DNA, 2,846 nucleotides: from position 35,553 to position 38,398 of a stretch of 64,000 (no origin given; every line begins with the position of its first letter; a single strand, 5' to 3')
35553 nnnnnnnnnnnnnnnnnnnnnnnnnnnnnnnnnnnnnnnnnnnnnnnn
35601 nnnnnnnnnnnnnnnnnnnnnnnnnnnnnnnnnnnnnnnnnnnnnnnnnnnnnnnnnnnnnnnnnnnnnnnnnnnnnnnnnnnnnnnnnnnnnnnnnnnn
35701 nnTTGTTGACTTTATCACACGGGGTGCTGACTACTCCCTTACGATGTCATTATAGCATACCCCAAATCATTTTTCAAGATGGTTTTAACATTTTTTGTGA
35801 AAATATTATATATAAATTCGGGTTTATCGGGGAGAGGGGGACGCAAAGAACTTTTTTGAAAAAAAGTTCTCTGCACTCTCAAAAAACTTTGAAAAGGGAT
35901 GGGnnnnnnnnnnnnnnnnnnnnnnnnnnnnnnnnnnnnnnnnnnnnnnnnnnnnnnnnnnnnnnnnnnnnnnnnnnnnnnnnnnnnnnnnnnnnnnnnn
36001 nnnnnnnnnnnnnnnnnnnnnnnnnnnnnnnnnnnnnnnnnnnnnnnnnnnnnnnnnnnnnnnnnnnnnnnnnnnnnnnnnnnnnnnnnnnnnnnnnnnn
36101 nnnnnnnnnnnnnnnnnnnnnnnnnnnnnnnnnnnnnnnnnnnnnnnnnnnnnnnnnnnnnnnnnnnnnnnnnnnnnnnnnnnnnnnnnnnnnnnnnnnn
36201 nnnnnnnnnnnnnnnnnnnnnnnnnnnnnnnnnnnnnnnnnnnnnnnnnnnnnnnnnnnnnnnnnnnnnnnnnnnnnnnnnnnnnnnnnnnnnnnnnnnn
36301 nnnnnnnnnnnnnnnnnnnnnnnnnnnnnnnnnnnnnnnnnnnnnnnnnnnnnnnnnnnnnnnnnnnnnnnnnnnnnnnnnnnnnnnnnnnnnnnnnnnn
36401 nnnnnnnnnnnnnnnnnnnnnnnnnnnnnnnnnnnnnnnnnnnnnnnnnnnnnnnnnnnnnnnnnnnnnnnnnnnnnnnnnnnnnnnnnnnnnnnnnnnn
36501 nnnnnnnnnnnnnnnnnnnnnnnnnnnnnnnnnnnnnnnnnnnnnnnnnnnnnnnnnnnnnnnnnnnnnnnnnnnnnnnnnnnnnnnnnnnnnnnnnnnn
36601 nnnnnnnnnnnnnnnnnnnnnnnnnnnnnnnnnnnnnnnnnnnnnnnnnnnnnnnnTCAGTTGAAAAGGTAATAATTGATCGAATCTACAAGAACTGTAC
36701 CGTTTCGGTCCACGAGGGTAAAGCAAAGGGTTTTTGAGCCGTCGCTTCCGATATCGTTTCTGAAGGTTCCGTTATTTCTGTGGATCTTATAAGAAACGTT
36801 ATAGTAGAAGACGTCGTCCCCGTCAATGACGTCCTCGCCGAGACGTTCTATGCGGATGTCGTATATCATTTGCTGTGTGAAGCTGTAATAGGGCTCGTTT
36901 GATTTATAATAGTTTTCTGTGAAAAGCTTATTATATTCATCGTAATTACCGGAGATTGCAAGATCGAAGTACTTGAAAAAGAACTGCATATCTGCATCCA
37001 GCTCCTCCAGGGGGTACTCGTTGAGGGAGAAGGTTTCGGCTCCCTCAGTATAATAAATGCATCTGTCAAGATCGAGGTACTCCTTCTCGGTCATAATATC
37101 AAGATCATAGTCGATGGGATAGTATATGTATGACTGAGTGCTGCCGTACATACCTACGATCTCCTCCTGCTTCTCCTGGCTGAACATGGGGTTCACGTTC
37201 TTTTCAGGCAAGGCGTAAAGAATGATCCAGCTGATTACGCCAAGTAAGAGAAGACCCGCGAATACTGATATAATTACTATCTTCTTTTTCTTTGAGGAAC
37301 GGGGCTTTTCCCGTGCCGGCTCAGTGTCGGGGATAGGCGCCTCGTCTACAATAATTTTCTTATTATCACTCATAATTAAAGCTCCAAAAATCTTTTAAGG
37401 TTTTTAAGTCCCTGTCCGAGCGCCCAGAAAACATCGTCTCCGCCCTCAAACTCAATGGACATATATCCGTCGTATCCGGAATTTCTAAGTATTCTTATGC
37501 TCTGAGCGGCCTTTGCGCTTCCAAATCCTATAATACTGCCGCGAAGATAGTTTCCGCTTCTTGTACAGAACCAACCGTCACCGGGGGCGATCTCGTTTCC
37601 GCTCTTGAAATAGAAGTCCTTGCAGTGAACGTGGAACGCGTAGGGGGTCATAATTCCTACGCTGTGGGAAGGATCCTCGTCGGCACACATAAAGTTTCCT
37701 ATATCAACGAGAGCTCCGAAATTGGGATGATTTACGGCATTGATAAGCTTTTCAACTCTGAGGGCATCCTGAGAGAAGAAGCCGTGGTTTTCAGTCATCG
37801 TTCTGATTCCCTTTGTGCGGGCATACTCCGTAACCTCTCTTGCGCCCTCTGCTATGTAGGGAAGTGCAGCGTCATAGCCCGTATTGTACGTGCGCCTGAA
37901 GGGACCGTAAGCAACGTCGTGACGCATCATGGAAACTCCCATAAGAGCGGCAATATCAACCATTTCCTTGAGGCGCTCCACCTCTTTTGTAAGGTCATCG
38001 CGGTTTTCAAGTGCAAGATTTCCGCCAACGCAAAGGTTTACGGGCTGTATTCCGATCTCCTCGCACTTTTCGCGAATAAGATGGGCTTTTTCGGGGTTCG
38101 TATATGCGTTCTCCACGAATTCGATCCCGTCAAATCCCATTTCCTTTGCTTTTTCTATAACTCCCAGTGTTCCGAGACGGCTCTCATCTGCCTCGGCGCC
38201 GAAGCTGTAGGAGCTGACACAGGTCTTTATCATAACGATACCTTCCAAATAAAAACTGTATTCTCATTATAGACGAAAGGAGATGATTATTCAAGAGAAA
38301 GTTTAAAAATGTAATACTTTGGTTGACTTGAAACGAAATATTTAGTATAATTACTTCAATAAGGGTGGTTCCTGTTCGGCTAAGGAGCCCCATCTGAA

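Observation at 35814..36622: An 810-bp non-coding modular 'palindrome of hairpins' upstream of the TetR/ATPase operon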

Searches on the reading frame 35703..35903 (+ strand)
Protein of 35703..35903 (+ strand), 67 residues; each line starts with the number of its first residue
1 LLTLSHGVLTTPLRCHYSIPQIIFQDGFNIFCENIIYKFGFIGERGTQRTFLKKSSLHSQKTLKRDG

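Call 83: search_protein_families(library=pfam, proteins=[window:35703-35903:+], max_evalue=0.1)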
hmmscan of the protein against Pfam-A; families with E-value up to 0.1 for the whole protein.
window:35703-35903:+ (67 aa): 0 families

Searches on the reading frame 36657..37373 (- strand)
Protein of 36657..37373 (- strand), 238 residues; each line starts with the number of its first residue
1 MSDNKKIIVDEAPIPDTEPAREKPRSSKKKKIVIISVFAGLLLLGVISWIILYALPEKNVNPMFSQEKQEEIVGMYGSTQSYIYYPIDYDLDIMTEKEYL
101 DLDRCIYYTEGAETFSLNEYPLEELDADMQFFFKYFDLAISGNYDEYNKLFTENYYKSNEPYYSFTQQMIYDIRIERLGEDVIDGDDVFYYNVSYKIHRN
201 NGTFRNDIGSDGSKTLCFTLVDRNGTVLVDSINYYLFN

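Call 24: find_encoding_contigs(protein=window:36657-37373:-, flank=6000, max_places=10)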
Protein window:36657-37373:- (238 aa): 10 contigs read that carry it; 9 places shown.
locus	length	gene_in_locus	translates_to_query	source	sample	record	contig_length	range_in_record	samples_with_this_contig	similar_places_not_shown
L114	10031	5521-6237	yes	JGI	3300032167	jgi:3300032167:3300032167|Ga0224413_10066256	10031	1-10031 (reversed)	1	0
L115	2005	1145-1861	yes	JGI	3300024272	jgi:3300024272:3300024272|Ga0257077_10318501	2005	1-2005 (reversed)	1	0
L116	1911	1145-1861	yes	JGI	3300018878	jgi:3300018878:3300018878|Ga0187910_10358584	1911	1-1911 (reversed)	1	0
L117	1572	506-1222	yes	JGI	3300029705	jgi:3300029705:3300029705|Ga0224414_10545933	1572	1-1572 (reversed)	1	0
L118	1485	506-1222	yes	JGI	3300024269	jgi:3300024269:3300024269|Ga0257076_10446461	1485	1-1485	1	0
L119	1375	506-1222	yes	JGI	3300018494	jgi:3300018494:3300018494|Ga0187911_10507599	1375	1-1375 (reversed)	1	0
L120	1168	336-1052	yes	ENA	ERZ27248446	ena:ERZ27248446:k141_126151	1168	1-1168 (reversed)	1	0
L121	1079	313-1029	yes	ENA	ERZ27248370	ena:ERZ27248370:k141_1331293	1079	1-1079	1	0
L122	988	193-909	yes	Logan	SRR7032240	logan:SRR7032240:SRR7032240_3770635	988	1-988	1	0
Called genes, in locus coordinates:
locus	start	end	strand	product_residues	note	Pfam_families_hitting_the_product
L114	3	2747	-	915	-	?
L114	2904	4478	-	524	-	PF00404:Dockerin_1, PF00245:Alk_phosphatase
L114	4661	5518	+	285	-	PF01261:AP_endonuc_2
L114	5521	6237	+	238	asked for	-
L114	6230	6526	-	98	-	-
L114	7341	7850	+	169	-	PF14278:TetR_C_8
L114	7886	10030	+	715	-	?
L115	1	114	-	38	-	?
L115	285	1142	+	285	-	PF01261:AP_endonuc_2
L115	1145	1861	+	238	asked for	-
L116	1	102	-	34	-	?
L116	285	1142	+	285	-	PF01261:AP_endonuc_2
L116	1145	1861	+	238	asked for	-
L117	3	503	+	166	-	?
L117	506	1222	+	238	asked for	-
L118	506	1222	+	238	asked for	-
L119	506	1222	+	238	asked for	-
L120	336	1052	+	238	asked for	-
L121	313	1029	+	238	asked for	-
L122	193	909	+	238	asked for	-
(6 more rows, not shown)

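Call 36: find_homologous_proteins(query=window:36657-37373:-, max_evalue=0.00001)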
Query window:36657-37373:- (238 aa): 98 proteins with E <= 0.00001 among 324 candidates.
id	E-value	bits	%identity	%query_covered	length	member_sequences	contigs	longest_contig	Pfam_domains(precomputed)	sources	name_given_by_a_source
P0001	5.6e-155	532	100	100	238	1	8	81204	-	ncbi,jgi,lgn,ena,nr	ncbi:MAG: hypothetical protein E7647_00590 [Ruminococcaceae bacterium]|nr:hypothetical protein [Osci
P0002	2.9e-126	438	81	99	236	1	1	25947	-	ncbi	-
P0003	9.3e-125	433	80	99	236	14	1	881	-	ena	-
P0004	6.3e-123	427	80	99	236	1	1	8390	-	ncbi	-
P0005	8.3e-120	417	76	99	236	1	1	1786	-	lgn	-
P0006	2.0e-102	360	67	96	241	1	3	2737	-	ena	-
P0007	5.0e-95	335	64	99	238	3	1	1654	-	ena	-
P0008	1.2e-94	334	64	99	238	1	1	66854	-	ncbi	-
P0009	2.1e-94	333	63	99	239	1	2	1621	-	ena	-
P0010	5.7e-94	332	63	96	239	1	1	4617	-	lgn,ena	-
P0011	1.2e-93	331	65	98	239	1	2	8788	-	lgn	-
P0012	2.4e-93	330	65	97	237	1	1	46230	-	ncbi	-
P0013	5.3e-93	329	61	99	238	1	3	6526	-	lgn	-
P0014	7.1e-93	328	64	97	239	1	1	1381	-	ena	-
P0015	1.3e-92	328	63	97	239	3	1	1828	-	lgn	-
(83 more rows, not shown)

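Call 37: find_encoding_contigs(protein=P0002, flank=6000, max_places=3)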
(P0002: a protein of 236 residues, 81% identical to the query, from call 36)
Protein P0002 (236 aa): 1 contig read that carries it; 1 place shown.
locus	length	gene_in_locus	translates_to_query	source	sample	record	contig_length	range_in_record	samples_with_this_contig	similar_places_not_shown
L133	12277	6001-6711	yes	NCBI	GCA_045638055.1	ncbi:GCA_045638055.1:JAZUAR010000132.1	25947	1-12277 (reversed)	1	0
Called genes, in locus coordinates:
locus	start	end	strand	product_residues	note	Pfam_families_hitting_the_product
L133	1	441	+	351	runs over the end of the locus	PF00768:Peptidase_S11, PF13354:Beta-lactamase2, PF07943:PBP5_C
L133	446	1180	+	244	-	PF00849:PseudoU_synth_2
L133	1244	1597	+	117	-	-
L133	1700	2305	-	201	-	PF01613:Flavin_Reduct, PF21349:RUBY_RBDX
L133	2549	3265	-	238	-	PF00106:adh_short, PF08659:KR (weak), PF13561:adh_short_C2, PF23441:SDR (faint)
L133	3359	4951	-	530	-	PF00404:Dockerin_1, PF00245:Alk_phosphatase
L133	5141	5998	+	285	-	PF01261:AP_endonuc_2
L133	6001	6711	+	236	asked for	-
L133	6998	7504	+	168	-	PF00440:TetR_N (weak), PF14278:TetR_C_8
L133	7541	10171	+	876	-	PF00690:Cation_ATPase_N, PF00122:E1-E2_ATPase, PF13246:Cation_ATPase, PF00702:Hydrolase, PF00689:Cation_ATPase_C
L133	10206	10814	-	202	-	-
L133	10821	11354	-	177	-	-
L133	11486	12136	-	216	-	PF01502:PRA-CH, PF01503:PRA-PH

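Call 38: find_encoding_contigs(protein=P0004, flank=6000, max_places=3)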
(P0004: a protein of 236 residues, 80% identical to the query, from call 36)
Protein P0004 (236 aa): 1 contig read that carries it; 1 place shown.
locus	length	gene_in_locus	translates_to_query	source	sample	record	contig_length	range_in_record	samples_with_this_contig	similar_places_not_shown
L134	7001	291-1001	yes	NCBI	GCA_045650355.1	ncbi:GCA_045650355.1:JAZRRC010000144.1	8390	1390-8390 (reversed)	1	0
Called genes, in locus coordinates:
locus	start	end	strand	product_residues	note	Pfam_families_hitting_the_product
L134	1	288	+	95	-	?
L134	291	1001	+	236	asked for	-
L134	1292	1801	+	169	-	PF00440:TetR_N (faint), PF14278:TetR_C_8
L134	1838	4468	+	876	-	PF00690:Cation_ATPase_N, PF00122:E1-E2_ATPase, PF13246:Cation_ATPase, PF00702:Hydrolase, PF00689:Cation_ATPase_C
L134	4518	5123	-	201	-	-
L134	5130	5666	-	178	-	-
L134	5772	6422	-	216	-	PF01502:PRA-CH, PF01503:PRA-PH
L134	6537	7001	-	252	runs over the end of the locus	PF00977:His_biosynth, PF03060:NMO (faint)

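Call 39: find_encoding_contigs(protein=P0008, flank=6000, max_places=3)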
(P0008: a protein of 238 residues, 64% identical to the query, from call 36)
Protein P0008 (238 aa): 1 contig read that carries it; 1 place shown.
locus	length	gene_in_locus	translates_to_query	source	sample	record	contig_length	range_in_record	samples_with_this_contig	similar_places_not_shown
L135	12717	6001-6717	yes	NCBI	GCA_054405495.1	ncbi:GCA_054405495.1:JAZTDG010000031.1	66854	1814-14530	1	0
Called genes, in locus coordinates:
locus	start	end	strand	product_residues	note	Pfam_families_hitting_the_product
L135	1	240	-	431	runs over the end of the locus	-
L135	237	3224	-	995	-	PF01869:BcrAD_BadFG, PF09989:DUF2229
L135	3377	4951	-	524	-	PF00404:Dockerin_1, PF00245:Alk_phosphatase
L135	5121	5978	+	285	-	PF01261:AP_endonuc_2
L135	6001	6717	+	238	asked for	-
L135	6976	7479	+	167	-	PF00440:TetR_N (weak), PF14278:TetR_C_8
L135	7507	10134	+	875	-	PF00690:Cation_ATPase_N, PF00122:E1-E2_ATPase, PF00702:Hydrolase, PF13246:Cation_ATPase, PF08282:Hydrolase_3 (faint), PF00689:Cation_ATPase_C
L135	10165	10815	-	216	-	PF01502:PRA-CH, PF01503:PRA-PH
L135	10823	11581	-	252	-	PF00977:His_biosynth, PF03060:NMO (faint)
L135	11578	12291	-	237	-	PF00977:His_biosynth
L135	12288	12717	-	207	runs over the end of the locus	PF00117:GATase, PF07685:GATase_3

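Call 40: find_encoding_contigs(protein=P0012, flank=6000, max_places=3)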
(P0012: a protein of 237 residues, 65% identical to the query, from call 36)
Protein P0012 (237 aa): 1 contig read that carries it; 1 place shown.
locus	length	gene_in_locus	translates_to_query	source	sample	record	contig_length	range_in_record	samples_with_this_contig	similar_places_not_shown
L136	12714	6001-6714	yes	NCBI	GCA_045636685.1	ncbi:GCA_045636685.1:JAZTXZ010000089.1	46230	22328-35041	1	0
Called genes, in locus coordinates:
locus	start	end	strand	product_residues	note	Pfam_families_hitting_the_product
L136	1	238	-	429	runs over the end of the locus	-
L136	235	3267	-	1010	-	PF01869:BcrAD_BadFG, PF09989:DUF2229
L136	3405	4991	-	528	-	PF00404:Dockerin_1, PF00245:Alk_phosphatase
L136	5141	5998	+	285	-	PF01261:AP_endonuc_2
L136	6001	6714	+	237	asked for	-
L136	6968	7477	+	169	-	PF00440:TetR_N (faint), PF14278:TetR_C_8 (weak)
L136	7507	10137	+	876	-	PF00690:Cation_ATPase_N, PF00122:E1-E2_ATPase, PF00702:Hydrolase, PF13246:Cation_ATPase, PF08282:Hydrolase_3 (faint), PF00689:Cation_ATPase_C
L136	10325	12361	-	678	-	PF02687:FtsX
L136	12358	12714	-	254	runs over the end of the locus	PF00005:ABC_tran, PF13304:AAA_21 (faint)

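Call 84: search_protein_families(library=pfam, proteins=[window:36657-37373:-], max_evalue=0.001)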
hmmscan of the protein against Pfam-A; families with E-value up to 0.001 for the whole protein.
window:36657-37373:- (238 aa): 0 families

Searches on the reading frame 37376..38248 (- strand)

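Call 84: search_protein_families(library=pfam, proteins=[window:37376-38248:-], max_evalue=0.001)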
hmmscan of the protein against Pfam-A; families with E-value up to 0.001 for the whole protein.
window:37376-38248:- (290 aa): 1 family
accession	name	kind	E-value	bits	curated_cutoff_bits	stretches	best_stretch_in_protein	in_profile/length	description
PF01261.30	AP_endonuc_2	-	7.7e-34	117.9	31.1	1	31-271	1-233/249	Xylose isomerase-like TIM barrel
